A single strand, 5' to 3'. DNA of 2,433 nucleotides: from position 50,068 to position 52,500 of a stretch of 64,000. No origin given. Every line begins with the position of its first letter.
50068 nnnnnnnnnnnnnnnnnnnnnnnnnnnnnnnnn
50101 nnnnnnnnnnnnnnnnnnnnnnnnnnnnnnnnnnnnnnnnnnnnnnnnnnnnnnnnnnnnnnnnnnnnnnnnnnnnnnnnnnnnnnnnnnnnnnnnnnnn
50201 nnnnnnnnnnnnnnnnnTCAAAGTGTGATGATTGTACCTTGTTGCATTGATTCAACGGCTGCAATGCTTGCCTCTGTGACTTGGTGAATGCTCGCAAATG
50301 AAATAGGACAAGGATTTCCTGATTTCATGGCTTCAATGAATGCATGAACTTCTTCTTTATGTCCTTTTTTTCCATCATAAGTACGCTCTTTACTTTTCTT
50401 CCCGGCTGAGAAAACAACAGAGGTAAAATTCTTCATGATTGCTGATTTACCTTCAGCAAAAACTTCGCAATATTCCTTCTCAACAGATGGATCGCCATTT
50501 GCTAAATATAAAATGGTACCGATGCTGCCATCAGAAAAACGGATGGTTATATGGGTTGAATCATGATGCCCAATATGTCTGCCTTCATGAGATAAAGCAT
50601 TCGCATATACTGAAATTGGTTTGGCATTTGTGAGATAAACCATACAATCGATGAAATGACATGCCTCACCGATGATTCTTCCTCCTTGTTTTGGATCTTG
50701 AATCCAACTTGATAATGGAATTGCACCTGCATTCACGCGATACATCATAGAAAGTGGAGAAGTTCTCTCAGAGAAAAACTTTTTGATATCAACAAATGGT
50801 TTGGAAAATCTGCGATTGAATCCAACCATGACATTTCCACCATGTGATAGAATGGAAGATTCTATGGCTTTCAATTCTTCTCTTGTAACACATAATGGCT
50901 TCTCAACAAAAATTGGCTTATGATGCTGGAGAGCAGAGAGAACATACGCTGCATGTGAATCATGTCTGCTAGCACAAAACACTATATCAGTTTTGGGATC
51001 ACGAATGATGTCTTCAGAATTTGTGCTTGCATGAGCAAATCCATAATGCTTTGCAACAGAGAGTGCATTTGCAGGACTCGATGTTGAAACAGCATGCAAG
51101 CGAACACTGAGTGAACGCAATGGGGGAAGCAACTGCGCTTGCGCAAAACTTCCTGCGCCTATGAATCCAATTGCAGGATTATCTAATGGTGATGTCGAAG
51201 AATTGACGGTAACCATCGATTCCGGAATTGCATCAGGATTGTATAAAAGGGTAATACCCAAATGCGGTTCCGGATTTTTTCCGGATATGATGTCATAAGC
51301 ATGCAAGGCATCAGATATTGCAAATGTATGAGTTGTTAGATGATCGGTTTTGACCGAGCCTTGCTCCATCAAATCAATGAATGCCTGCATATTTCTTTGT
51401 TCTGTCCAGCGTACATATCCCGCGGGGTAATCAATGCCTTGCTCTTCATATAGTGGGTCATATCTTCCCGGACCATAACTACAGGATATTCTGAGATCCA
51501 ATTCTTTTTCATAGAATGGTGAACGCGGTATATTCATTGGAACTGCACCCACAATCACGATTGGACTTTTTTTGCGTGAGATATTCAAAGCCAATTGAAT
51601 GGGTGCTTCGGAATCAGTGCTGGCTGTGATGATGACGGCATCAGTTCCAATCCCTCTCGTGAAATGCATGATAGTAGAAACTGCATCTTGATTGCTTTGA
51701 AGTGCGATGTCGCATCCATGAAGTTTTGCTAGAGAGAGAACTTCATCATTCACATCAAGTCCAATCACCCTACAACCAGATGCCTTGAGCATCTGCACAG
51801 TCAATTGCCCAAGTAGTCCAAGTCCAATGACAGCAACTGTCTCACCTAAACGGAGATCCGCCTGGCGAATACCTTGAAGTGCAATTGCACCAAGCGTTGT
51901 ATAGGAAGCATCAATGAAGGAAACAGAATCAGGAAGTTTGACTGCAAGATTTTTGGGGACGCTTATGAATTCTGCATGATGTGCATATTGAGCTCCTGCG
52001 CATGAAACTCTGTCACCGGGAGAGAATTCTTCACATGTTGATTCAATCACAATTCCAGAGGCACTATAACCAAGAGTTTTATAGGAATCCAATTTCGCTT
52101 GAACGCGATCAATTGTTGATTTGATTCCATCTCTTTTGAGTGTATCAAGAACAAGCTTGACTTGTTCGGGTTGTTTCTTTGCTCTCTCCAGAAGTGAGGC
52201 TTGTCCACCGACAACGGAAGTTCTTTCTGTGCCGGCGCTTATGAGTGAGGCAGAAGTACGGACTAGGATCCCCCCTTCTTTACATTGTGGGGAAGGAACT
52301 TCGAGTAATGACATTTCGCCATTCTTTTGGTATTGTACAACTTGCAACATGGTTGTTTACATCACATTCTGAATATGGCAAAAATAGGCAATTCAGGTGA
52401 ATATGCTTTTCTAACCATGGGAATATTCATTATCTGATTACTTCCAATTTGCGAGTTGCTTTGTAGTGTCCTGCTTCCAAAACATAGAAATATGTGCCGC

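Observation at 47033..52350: purT inserted between E1-alpha and E1-beta genes, downstream of a bi-domain ADH/Gfo-Idh-MocA oxidoreductase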

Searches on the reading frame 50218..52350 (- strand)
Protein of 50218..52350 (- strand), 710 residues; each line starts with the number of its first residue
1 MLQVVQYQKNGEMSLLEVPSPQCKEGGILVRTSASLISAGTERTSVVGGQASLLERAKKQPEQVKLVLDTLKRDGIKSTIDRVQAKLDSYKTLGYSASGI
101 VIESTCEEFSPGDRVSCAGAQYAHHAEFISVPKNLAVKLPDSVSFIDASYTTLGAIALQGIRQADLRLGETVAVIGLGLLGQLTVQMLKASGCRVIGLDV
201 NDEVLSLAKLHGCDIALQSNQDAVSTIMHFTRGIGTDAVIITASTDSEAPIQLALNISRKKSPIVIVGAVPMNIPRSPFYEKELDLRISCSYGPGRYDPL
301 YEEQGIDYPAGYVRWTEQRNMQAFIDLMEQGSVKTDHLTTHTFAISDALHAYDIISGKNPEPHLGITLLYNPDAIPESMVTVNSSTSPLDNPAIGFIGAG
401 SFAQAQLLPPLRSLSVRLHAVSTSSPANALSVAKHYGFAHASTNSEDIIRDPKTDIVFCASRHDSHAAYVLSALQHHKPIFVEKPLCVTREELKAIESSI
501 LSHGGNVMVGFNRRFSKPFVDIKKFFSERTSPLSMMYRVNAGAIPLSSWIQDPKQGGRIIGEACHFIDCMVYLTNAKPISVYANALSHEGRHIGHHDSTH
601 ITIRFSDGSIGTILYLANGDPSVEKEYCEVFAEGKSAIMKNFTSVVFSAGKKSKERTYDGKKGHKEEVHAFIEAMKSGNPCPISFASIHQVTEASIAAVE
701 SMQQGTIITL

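Call 3: search_protein_families(library=pfam, proteins=[window:50218-52350:-])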
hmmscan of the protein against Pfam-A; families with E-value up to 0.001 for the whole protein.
window:50218-52350:- (710 aa): 7 families
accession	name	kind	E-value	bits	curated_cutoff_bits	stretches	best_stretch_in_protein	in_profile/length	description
PF01408.29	GFO_IDH_MocA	-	6.5e-18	66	24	1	394-511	3-120/120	Oxidoreductase family, NAD-binding Rossmann fold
PF00107.32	ADH_zinc_N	-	4.6e-16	59.4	31.8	1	180-298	2-121/129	Zinc-binding dehydrogenase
PF22725.1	GFO_IDH_MocA_C3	-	6.9e-09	36.2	27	1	546-614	32-101/124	GFO/IDH/MocA C-terminal domain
PF02894.22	GFO_IDH_MocA_C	-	2.5e-08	34.4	22.9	1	547-708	30-216/218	Oxidoreductase family, C-terminal alpha/beta domain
PF03807.23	F420_oxidored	-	2.5e-05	25.2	21.6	0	394-474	2-79/94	NADP oxidoreductase coenzyme F420-dependent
PF02826.25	2-Hacid_dh_C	-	0.00046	20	25.1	0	169-205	36-72/178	D-isomer specific 2-hydroxyacid dehydrogenase, NAD binding domain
PF02254.24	TrkA_N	-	0.00069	20.4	23.8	0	172-266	1-93/116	TrkA-N domain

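Call 5: search_protein_families(library=ncbifam, proteins=[window:50218-52350:-], max_evalue=0.00001)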
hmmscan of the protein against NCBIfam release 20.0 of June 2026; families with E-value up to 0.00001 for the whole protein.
window:50218-52350:- (710 aa): 24 families
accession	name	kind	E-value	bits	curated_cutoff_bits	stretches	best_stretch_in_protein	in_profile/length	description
TIGR04380.1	myo_inos_iolG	equivalog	2.2e-33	115.5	355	1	393-708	3-329/330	inositol 2-dehydrogenase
NF006940.0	PRK09422.1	equivalog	9.8e-17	60.9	344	1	126-269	118-261/338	alcohol dehydrogenase AdhP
TIGR03989.1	Rxyl_3153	subfamily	1e-15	57.9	440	1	124-273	140-292/370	NDMA-dependent alcohol dehydrogenase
NF052679.1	InsChiInosDhIolG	equivalog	7.3e-15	54.8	540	1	394-661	5-273/343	bifunctional inositol 2-dehydrogenase/D-chiro-inositol 1-dehydrogenase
NF040723.1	UDP-GlcNAcDh_Arch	equivalog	1.8e-14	54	450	1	395-702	4-301/302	UDP-N-acetylglucosamine 3-dehydrogenase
NF052479.1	LevoglcsnDh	equivalog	1.1e-12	47.3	650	1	412-529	33-149/386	levoglucosan dehydrogenase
NF007642.0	PRK10309.1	equivalog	7.4e-11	41.9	550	1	123-270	115-262/347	galactitol-1-phosphate 5-dehydrogenase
TIGR03451.1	mycoS_dep_FDH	equivalog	5.2e-10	38.7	512.9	1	161-353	169-344/358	S-(hydroxymethyl)mycothiol dehydrogenase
TIGR02824.1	quinone_pig3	subfamily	1.2e-09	37.6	296.8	1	89-243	57-216/325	putative NAD(P)H quinone oxidoreductase, PIG3 family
TIGR00692.1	tdh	equivalog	1.5e-09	37.4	458.35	1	125-264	119-257/340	L-threonine 3-dehydrogenase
NF003808.0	PRK05396.1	equivalog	1.8e-09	36.9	380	1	124-269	120-264/341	L-threonine 3-dehydrogenase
TIGR03201.1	dearomat_had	equivalog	2.3e-09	36.8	338.65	1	158-268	156-272/349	6-hydroxycyclohex-1-ene-1-carbonyl-CoA dehydrogenase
NF007489.0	PRK10083.1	equivalog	3.4e-09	36.1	376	1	125-287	117-280/339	Zn-dependent oxidoreductase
NF007574.0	PRK10206.1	equivalog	3.6e-09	36.1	352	1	432-525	44-137/345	oxidoreductase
NF008607.0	PRK11579.1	subfamily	6.1e-09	35.3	330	1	393-529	6-140/346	oxidoreductase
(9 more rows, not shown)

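Call 45: find_homologous_proteins(query=window:50221-52350:-, max_evalue=1e-30)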
Query window:50221-52350:- (710 aa): 8000 proteins with E <= 1e-30 among 8000 candidates; the best 120 are listed.
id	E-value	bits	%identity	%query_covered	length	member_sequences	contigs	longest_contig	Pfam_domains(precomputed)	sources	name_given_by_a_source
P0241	0.0e+0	1585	99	100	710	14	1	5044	PF01408.29,PF22725.2,PF00107.33,PF02894.23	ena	-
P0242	0.0e+0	1395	86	100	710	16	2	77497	PF01408.29,PF22725.2,PF00107.33,PF02894.23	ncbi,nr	ncbi:MAG: oxidoreductase [Bacteroidetes bacterium]|nr:oxidoreductase [bacterium] NBP63331.1 oxidored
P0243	0.0e+0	1385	85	100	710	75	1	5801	PF01408.29,PF22725.2,PF00107.33,PF02894.23,PF02826.26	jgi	-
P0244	0.0e+0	1378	86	100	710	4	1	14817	PF01408.29,PF22725.2,PF00107.33,PF02894.23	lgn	-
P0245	0.0e+0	1343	83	100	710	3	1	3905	PF01408.29,PF22725.2,PF00107.33,PF02894.23,PF02826.26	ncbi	ncbi:MAG: bi-domain-containing oxidoreductase [bacterium]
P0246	0.0e+0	1284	79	100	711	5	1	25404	PF01408.29,PF22725.2,PF00107.33,PF02894.23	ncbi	-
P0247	0.0e+0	1279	80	100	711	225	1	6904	PF01408.29,PF22725.2,PF00107.33,PF02894.23,PF02826.26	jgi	-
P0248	0.0e+0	1250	77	100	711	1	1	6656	PF01408.29,PF22725.2,PF00107.33,PF02894.23,PF02826.26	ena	-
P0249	0.0e+0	1243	76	100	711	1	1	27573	PF01408.29,PF22725.2,PF00107.33,PF02894.23,PF02254.25,PF02826.26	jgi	jgi:polar amino acid transport system substrate-binding protein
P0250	0.0e+0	1101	70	100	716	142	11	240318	PF01408.29,PF22725.2,PF00107.33,PF02894.23,PF03807.24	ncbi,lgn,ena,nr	ncbi:oxidoreductase [Chlorobiota bacterium]|nr:oxidoreductase [Chlorobiota bacterium]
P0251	0.0e+0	1059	66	100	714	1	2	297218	PF01408.29,PF22725.2,PF00107.33,PF02894.23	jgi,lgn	jgi:polar amino acid transport system substrate-binding protein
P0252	2.9e-298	1009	63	100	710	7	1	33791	PF01408.29,PF22725.2,PF00107.33,PF02894.23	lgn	-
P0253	6.4e-297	1005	63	100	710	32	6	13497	PF01408.29,PF22725.2,PF00107.33,PF02894.23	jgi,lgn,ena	jgi:polar amino acid transport system substrate-binding protein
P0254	4.4e-295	999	62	99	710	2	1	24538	PF01408.29,PF22725.2,PF00107.33,PF02894.23,PF03446.22,PF03807.24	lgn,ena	-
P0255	7.4e-293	991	62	100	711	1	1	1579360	PF01408.29,PF22725.2,PF00107.33,PF02894.23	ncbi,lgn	ncbi:MAG: bi-domain-containing oxidoreductase [Candidatus Kapaibacterium sp.]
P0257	7.9e-292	988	61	100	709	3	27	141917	PF01408.29,PF22725.2,PF00107.33,PF02894.23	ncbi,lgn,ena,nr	ncbi:bi-domain-containing oxidoreductase [Ignavibacteria bacterium]|nr:bi-domain-containing oxidored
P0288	6.9e-268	909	55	100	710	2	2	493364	PF01408.29,PF22725.2,PF00107.33,PF02826.26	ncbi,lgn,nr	ncbi:MAG: bi-domain-containing oxidoreductase [Candidatus Kapabacteria bacterium]|nr:bi-domain-conta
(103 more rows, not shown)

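Call 46: find_encoding_contigs(protein=P0255, flank=8000, max_places=1)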
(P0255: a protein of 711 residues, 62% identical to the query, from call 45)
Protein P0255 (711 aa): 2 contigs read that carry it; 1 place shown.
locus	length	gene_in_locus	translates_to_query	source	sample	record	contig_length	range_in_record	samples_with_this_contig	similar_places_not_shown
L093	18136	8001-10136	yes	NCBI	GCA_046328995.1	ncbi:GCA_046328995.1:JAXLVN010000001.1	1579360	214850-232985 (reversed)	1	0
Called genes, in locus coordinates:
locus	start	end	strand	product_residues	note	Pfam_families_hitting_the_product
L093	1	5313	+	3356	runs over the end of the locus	-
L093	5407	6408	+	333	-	PF00348:polyprenyl_synt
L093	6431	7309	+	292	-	PF02588:YitT_membrane, PF10035:DUF2179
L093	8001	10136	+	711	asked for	PF00107:ADH_zinc_N, PF01408:GFO_IDH_MocA, PF02894:GFO_IDH_MocA_C (weak), PF22725:GFO_IDH_MocA_C3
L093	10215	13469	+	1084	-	PF25596:CPSase_L_D1, PF02786:CPSase_L_D2, PF02787:CPSase_L_D3, PF25596:CPSase_L_D1, PF02222:ATP-grasp, PF02786:CPSase_L_D2, PF15632:ATPgrasp_Ter, PF02142:MGS, +4 more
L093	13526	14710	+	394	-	PF01546:Peptidase_M20, PF07687:M20_dimer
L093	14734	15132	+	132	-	PF04134:DCC1-like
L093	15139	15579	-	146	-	-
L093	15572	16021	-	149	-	PF00583:Acetyltransf_1 (weak), PF13508:Acetyltransf_7 (faint), PF13673:Acetyltransf_10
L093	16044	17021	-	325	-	PF14378:PAP2_3, PF01569:PAP2, PF14360:PAP2_C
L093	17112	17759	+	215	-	PF00535:Glycos_transf_2, PF10111:Glyco_tranf_2_2 (faint), PF13641:Glyco_tranf_2_3 (faint)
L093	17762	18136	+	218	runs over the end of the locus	PF00730:HhH-GPD, PF00633:HHH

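Call 47: find_encoding_contigs(protein=P0257, flank=8000, max_places=2)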
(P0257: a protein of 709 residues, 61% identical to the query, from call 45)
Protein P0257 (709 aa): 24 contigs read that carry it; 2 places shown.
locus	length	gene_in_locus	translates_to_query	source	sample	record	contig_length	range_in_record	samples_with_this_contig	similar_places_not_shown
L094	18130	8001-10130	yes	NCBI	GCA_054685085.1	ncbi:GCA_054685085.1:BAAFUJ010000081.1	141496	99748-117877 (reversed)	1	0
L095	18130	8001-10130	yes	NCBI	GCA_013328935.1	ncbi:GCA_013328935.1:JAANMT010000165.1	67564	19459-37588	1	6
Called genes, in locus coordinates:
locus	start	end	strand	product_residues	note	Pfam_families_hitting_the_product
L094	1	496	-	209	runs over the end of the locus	-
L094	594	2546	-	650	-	PF18764:nos_propeller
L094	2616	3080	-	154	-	PF00034:Cytochrom_C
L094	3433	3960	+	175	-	PF13620:CarboxypepD_reg (weak)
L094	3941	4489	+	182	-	-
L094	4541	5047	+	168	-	PF00578:AhpC-TSA, PF08534:Redoxin, PF00085:Thioredoxin, PF13905:Thioredoxin_8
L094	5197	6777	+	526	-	PF17391:Urocanase_N, PF01175:Urocanase, PF17392:Urocanase_C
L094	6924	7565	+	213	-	PF04542:Sigma70_r2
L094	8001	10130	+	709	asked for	PF00107:ADH_zinc_N, PF01408:GFO_IDH_MocA, PF02894:GFO_IDH_MocA_C (weak), PF22725:GFO_IDH_MocA_C3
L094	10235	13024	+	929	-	PF13491:FtsK_4TM, PF17854:FtsK_alpha, PF01580:FtsK_SpoIIIE, PF09397:FtsK_gamma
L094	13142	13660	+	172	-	PF00329:Complex1_30kDa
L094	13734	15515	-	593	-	PF00041:fn3 (faint)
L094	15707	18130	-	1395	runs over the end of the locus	-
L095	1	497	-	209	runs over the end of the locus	-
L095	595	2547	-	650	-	PF18764:nos_propeller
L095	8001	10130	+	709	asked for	PF00107:ADH_zinc_N, PF01408:GFO_IDH_MocA, PF02894:GFO_IDH_MocA_C (weak), PF22725:GFO_IDH_MocA_C3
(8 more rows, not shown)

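Call 48: find_encoding_contigs(protein=P0288, flank=8000, max_places=1)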
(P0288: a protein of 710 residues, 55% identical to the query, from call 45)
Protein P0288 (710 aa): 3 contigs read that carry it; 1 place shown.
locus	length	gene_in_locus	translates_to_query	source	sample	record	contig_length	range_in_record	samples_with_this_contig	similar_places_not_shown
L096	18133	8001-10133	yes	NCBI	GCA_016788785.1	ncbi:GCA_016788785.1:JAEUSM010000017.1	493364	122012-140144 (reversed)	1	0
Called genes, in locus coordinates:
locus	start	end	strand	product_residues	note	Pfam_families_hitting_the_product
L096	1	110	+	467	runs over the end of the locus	PF02874:ATP-synt_ab_N, PF00006:ATP-synt_ab, PF22919:ATP-synt_VA_C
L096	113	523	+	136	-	PF02823:ATP-synt_DE_N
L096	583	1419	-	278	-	PF00950:ABC-3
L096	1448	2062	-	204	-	PF00702:Hydrolase, PF13419:HAD_2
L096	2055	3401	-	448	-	PF22458:RsmF-B_ferredox, PF01189:Methyltr_RsmB-F, PF13847:Methyltransf_31 (weak)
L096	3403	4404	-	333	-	PF08240:ADH_N, PF00107:ADH_zinc_N, PF13602:ADH_zinc_N_2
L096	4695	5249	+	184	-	PF13860:FlgD_ig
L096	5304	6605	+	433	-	-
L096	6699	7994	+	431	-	PF00675:Peptidase_M16, PF05193:Peptidase_M16_C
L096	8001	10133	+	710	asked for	PF02826:2-Hacid_dh_C (faint), PF00107:ADH_zinc_N, PF01408:GFO_IDH_MocA, PF22725:GFO_IDH_MocA_C3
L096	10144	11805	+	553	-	PF01039:Carboxyl_trans, PF03255:ACCA (faint)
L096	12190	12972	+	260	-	-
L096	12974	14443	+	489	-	PF18962:Por_Secre_tail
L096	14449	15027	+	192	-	-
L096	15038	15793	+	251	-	-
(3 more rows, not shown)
